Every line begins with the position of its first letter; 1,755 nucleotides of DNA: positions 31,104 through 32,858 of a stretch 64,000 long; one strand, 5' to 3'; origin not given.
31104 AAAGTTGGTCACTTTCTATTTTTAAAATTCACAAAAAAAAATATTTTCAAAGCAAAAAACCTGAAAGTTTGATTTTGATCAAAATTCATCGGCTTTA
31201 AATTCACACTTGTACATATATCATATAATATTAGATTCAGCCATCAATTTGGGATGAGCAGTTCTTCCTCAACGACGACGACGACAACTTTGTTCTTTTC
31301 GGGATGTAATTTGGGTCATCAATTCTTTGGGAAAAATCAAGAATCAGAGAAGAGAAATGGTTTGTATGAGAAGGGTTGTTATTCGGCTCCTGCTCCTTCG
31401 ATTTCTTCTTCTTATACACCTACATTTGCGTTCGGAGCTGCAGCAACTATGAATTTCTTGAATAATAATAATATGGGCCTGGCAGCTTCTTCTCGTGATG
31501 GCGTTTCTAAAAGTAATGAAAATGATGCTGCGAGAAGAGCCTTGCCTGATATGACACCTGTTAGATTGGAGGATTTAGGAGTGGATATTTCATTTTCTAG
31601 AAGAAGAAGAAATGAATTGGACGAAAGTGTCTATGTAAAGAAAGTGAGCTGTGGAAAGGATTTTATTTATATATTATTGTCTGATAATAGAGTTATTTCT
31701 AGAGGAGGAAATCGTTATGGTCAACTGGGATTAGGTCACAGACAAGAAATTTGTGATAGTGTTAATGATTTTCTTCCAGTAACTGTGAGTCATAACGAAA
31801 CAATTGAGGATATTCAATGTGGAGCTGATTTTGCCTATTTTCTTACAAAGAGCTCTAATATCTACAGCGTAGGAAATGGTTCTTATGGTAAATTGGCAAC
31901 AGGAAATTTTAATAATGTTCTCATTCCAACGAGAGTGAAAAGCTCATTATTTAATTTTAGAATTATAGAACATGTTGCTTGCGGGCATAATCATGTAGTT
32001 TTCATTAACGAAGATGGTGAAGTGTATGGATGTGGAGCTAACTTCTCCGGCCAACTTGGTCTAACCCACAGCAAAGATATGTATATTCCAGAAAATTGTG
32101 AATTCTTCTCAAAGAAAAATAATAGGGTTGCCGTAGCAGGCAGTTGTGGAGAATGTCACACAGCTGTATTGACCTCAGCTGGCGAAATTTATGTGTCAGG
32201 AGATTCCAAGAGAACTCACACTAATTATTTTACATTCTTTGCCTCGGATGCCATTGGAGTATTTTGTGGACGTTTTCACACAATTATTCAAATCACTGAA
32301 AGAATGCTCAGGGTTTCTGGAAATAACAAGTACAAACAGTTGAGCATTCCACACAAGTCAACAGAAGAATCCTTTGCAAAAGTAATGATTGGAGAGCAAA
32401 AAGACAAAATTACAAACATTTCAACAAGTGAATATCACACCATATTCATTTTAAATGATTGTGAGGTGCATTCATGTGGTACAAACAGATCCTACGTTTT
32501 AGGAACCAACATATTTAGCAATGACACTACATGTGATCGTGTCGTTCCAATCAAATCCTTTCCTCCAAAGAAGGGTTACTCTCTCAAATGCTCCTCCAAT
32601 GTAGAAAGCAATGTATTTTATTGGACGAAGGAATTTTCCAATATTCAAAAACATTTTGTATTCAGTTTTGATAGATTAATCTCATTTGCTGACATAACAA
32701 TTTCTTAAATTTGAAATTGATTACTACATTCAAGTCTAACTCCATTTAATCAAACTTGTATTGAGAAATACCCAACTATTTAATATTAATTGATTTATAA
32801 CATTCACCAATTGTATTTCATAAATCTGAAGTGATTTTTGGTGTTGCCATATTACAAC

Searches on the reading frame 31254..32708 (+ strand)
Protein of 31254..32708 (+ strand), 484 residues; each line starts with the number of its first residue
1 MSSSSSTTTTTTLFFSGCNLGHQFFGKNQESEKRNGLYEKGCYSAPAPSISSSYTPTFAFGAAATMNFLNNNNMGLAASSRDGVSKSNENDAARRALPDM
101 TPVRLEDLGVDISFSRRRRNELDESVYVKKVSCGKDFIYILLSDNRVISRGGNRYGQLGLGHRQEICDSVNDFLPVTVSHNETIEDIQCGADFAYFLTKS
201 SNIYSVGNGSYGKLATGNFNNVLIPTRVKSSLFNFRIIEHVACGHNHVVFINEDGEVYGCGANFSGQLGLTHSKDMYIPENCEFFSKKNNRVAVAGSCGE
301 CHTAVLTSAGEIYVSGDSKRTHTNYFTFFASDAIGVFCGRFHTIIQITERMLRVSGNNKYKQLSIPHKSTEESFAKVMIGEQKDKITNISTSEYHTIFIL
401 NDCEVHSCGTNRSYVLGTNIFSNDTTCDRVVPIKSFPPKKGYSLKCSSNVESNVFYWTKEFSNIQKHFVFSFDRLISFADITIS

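Call 20: search_protein_families(library=pfam, proteins=[window:31254-32708:+])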
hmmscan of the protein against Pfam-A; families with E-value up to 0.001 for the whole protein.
window:31254-32708:+ (484 aa): 4 families
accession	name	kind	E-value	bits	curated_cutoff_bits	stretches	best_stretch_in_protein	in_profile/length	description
PF25390.1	WD40_RLD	-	1.1e-53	183.3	150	2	121-318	86-273/363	RCC1-like domain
PF00415.24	RCC1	-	4.2e-36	123.7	21.7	3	202-251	3-50/50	Regulator of chromosome condensation (RCC1) repeat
PF13540.12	RCC1_2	-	1.4e-32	111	22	3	238-267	1-30/30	Regulator of chromosome condensation (RCC1) repeat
PF25384.1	Alsin_RLD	-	7.4e-05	22.6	100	1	238-313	277-353/405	Alsin RCC1-like domain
